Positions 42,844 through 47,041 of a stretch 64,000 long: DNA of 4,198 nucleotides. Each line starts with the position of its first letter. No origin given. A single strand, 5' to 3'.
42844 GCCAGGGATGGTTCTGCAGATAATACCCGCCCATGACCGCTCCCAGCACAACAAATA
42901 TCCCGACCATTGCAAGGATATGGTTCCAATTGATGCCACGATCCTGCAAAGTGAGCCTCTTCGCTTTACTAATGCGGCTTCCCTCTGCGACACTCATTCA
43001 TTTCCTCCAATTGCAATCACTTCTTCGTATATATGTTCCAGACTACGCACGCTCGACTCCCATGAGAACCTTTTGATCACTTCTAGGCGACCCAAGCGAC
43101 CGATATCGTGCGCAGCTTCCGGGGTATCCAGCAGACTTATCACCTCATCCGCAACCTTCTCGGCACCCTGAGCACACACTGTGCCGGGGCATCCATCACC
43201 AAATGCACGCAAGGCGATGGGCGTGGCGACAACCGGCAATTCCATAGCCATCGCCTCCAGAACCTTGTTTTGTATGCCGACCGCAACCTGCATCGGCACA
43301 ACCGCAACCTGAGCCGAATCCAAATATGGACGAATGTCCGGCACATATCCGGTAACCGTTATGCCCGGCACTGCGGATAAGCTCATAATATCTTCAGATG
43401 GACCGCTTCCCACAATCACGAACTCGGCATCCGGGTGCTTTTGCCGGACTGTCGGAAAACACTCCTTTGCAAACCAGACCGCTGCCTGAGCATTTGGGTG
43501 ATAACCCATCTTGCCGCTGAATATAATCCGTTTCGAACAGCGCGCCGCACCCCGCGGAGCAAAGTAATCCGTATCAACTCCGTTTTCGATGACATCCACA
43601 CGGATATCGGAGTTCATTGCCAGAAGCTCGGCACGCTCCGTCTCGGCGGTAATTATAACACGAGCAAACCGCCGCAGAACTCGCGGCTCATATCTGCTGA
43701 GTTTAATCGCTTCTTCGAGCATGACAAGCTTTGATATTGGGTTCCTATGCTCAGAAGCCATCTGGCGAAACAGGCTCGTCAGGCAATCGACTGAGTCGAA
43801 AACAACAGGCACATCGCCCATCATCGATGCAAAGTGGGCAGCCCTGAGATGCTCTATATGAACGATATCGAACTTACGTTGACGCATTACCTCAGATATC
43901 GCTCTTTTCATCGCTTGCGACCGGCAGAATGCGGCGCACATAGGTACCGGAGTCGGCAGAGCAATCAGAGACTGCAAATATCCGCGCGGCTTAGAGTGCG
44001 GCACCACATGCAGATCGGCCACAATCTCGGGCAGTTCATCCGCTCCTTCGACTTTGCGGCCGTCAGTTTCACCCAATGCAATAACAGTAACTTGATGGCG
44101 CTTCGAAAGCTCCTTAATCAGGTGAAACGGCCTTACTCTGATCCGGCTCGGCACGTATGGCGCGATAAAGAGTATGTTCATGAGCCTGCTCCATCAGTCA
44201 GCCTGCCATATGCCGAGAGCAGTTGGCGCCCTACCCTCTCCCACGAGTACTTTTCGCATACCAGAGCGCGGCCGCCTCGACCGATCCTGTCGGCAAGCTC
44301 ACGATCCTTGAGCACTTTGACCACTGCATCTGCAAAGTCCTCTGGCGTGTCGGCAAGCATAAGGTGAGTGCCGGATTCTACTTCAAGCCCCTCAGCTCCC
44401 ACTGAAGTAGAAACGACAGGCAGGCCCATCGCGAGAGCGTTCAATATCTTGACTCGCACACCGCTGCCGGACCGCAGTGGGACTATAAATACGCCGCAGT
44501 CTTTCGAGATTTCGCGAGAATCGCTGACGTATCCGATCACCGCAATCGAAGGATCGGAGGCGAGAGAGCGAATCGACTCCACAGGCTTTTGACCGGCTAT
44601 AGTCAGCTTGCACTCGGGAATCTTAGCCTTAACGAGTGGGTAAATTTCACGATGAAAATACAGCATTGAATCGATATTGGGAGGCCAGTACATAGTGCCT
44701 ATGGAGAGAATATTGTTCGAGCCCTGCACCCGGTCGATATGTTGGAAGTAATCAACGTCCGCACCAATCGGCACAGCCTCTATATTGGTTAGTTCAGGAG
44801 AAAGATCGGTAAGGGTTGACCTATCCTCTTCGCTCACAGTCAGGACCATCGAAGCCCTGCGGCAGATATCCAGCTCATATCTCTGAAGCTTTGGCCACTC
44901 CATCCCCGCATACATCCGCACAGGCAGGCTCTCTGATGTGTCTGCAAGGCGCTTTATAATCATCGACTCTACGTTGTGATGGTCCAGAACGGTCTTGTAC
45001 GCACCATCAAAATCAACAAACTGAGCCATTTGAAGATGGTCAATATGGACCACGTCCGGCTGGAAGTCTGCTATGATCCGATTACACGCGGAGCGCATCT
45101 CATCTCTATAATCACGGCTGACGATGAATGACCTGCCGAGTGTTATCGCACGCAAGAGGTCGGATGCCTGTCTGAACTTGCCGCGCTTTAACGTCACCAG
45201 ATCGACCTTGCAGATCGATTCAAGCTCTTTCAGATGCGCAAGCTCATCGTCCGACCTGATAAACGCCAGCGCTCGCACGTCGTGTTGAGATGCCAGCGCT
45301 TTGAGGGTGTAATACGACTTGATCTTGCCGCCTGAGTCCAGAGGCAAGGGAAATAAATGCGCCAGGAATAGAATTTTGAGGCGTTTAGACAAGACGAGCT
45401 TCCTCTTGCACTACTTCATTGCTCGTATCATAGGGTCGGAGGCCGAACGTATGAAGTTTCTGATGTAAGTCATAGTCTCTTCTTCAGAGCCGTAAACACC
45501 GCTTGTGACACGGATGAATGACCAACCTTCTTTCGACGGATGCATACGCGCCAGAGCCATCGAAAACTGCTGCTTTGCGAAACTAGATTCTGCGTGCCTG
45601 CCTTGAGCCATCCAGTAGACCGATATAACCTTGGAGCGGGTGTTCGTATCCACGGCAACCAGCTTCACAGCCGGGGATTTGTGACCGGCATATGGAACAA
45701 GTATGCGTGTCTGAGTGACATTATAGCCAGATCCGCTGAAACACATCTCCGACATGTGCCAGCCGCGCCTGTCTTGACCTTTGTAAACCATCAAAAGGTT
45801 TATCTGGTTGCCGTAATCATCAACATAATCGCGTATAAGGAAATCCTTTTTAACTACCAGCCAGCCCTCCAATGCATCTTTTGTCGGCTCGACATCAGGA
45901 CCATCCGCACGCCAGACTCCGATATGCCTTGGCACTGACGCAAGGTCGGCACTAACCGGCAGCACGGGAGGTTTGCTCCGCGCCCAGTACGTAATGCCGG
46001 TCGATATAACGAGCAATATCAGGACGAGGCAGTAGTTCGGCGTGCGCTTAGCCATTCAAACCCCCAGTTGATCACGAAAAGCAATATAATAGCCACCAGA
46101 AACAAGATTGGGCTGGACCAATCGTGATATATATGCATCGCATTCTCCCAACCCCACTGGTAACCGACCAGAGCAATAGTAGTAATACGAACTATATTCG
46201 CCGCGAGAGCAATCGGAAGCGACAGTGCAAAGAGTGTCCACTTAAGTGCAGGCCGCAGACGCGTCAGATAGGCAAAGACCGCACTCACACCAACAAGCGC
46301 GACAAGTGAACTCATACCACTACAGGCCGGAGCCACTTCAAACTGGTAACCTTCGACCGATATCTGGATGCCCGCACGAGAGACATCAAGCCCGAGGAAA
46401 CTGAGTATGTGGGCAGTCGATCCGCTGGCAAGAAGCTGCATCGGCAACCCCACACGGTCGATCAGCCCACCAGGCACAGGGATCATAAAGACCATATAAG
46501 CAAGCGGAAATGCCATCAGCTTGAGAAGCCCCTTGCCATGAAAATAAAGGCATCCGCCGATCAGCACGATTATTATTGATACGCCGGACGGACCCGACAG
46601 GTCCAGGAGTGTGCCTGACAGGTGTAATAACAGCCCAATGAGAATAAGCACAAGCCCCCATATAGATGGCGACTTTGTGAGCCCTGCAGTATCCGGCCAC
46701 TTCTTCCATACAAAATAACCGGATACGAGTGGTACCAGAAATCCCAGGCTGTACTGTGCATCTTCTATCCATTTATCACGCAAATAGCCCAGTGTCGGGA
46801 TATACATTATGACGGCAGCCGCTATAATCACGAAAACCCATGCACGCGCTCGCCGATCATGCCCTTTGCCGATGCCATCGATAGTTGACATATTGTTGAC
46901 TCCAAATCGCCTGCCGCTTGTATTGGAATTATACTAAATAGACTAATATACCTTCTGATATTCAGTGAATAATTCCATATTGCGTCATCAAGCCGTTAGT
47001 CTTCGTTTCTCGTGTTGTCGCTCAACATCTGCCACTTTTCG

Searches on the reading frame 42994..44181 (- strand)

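Call 45: search_protein_families(library=ncbifam, proteins=[window:42994-44181:-], max_evalue=0.00001)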
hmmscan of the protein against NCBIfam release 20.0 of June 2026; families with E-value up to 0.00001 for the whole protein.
window:42994-44181:- (395 aa): 9 families
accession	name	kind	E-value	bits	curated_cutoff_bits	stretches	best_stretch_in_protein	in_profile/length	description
TIGR03087.1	stp1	hypoth_equivalog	3e-89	299.9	316.65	1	8-386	9-395/397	TIGR03087 family PEP-CTERM/XrtA system glycosyltransferase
TIGR03088.1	stp2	hypoth_equivalog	2.8e-15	56.2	409.05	1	191-388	158-373/374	TIGR03088 family PEP-CTERM/XrtA system glycosyltransferase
TIGR04063.1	stp3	hypoth_equivalog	8.2e-12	44.7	442.05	1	78-389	67-396/397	TIGR04063 family PEP-CTERM/XrtA system glycosyltransferase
TIGR03999.1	thiol_BshA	equivalog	2.1e-11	43.4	273.7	1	178-389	154-374/375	N-acetyl-alpha-D-glucosaminyl L-malate synthase BshA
TIGR02149.1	glgA_Coryne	subfamily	1.6e-09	37.4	302.4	1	282-389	276-391/391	glycogen synthase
TIGR04047.1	MSMEG_0565_glyc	hypoth_equivalog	1e-07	31.4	259.85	1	160-386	127-372/373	MSMEG_0565 family glycosyltransferase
NF053787.1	GlcN_PG_synth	equivalog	1.2e-07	31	480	1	161-389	133-360/361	N-acetylglucosaminyl phosphatidylglycerol synthase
NF041876.1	EPS_EpsE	equivalog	1.6e-06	27.6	400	0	284-379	290-387/389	exopolysaccharide biosynthesis GT4 family glycosyltransferase EpsE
TIGR03449.1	mycothiol_MshA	equivalog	6.9e-06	25.2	462.5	0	290-389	304-404/406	D-inositol-3-phosphate glycosyltransferase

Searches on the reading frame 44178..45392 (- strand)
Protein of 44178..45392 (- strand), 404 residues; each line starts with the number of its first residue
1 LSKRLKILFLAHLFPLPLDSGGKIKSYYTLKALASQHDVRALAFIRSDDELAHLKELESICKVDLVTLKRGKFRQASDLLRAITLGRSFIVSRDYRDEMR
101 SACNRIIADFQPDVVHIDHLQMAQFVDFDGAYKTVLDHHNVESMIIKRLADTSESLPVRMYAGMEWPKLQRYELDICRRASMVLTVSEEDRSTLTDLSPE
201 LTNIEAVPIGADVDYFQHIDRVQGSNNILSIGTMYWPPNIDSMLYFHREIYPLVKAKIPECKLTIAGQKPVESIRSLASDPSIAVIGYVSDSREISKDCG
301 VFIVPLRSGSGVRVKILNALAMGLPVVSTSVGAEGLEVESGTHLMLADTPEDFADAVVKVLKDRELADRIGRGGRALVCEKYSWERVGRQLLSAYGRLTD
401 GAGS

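Call 45: search_protein_families(library=ncbifam, proteins=[window:44178-45392:-], max_evalue=0.00001)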
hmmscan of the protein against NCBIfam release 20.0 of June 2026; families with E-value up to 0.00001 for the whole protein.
window:44178-45392:- (404 aa): 10 families
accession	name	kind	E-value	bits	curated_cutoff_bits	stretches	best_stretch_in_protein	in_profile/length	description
TIGR03087.1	stp1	hypoth_equivalog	5.5e-65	220.1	316.65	1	7-387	1-386/397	TIGR03087 family PEP-CTERM/XrtA system glycosyltransferase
TIGR03088.1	stp2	hypoth_equivalog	5.4e-12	45.4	409.05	1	280-396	254-371/374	TIGR03088 family PEP-CTERM/XrtA system glycosyltransferase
NF041876.1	EPS_EpsE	equivalog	4e-09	36.2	400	1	297-388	294-386/389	exopolysaccharide biosynthesis GT4 family glycosyltransferase EpsE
TIGR03449.1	mycothiol_MshA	equivalog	6.9e-09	35.1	462.5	1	302-397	307-402/406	D-inositol-3-phosphate glycosyltransferase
NF053787.1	GlcN_PG_synth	equivalog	1.1e-08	34.3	480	1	316-399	278-360/361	N-acetylglucosaminyl phosphatidylglycerol synthase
TIGR02149.1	glgA_Coryne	subfamily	1.5e-08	34.2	302.4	1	292-396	277-388/391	glycogen synthase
TIGR04047.1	MSMEG_0565_glyc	hypoth_equivalog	1.1e-06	28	259.85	1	303-395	282-371/373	MSMEG_0565 family glycosyltransferase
NF047684.1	TeichurnBiosyTuaC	equivalog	3.9e-06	26.1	550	0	297-398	288-389/391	teichuronic acid biosynthesis protein TuaC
NF038229.1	Glyco4_Geo_Pelo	equivalog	5e-06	25.7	400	0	311-398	249-336/338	GPMC system family 4 glycosyltransferase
TIGR04063.1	stp3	hypoth_equivalog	8.3e-06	24.9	442.05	0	314-398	309-395/397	TIGR04063 family PEP-CTERM/XrtA system glycosyltransferase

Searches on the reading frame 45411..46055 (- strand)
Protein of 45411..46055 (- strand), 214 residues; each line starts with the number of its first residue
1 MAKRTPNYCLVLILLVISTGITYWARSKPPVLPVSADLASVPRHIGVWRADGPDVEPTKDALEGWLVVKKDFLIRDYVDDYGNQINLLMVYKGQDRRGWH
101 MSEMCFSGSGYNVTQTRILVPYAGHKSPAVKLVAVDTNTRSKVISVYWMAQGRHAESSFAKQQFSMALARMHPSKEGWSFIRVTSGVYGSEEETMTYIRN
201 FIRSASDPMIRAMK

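Call 45: search_protein_families(library=ncbifam, proteins=[window:45411-46055:-], max_evalue=0.00001)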
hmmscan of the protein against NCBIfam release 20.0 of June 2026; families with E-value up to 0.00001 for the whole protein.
window:45411-46055:- (214 aa): 5 families
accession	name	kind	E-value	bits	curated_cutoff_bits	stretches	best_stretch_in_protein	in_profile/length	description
TIGR02914.1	EpsI_fam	equivalog_domain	2.5e-15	56.4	42.8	1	39-206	2-167/174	exosortase C-terminal domain/associated protein EpsI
NF045608.2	EpsI_type_V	exception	2.9e-12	46.4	228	1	39-204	37-203/218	exosortase-associated protein EpsI, V-type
NF045609.1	EpsI_type_B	exception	4e-12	46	220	1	9-172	5-174/221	exosortase-associated protein EpsI, B-type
TIGR04152.1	exosort_VPLPA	exception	5.7e-12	45.5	400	1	8-209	279-481/486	VPLPA-CTERM-specific exosortase XrtD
NF038142.1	exosort_XrtW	exception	1.2e-06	27.2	425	1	8-205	298-486/494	exosortase W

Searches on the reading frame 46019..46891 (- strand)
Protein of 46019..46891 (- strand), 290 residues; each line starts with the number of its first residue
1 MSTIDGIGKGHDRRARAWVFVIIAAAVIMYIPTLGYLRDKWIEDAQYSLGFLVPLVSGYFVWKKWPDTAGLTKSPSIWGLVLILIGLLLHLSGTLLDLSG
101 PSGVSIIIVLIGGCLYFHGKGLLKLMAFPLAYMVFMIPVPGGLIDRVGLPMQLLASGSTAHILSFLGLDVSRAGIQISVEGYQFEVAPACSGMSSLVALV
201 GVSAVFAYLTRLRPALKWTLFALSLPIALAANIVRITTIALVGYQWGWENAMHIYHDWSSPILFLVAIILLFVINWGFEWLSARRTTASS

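Call 45: search_protein_families(library=ncbifam, proteins=[window:46019-46891:-], max_evalue=0.00001)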
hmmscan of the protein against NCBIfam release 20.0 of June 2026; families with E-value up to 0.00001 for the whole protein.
window:46019-46891:- (290 aa): 16 families
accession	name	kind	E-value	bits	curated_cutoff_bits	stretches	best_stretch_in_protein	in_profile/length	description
NF038142.1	exosort_XrtW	exception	3.5e-51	174.1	425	1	19-281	5-268/494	exosortase W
TIGR02602.1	8TM_EpsH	subfamily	3.5e-50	170.8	105.55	1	40-275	3-237/241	exosortase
TIGR03109.2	exosort_XrtA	exception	4.2e-48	164.1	208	1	18-278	2-259/261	exosortase A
NF035943.2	exosort_XrtV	exception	1.7e-45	155.4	313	1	20-277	6-265/270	exosortase V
TIGR04152.1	exosort_VPLPA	exception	1.7e-39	136.2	400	1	40-288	3-252/486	VPLPA-CTERM-specific exosortase XrtD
TIGR03113.1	exosort_XrtB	exception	2.3e-36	125.8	275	1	21-274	3-260/268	exosortase B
TIGR04156.1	cyanoexo_CrtB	exception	1.3e-21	77.3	300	1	20-274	4-262/280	cyanoexosortase B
TIGR04178.1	exo_archaeo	signature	9.4e-20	70.7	23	1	184-277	1-94/97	exosortase/archaeosortase family protein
TIGR04151.1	exosort_VPDSG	exception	4.5e-19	69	300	1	30-278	41-299/306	VPDSG-CTERM-specific exosortase XrtC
TIGR04199.1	exosort_xrtJ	exception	7.3e-13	48.3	200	1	21-274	3-271/522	exosortase J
NF033770.1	exosort_XrtT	exception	1.6e-10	40.2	250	1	21-242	3-227/472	exosortase T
TIGR03762.1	archaeo_artC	exception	1.2e-09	38.4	100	1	152-274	145-271/274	archaeosortase C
TIGR04476.1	exosort_XrtN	exception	1.3e-09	37.7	200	1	83-271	54-241/406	exosortase N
TIGR03763.1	cyanoexo_CrtA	exception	1.4e-09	37.9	150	1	18-276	7-256/260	cyanoexosortase A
NF033464.1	cyanoexo_CrtC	exception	9.8e-07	28.6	225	1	20-257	8-253/278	cyanoexosortase C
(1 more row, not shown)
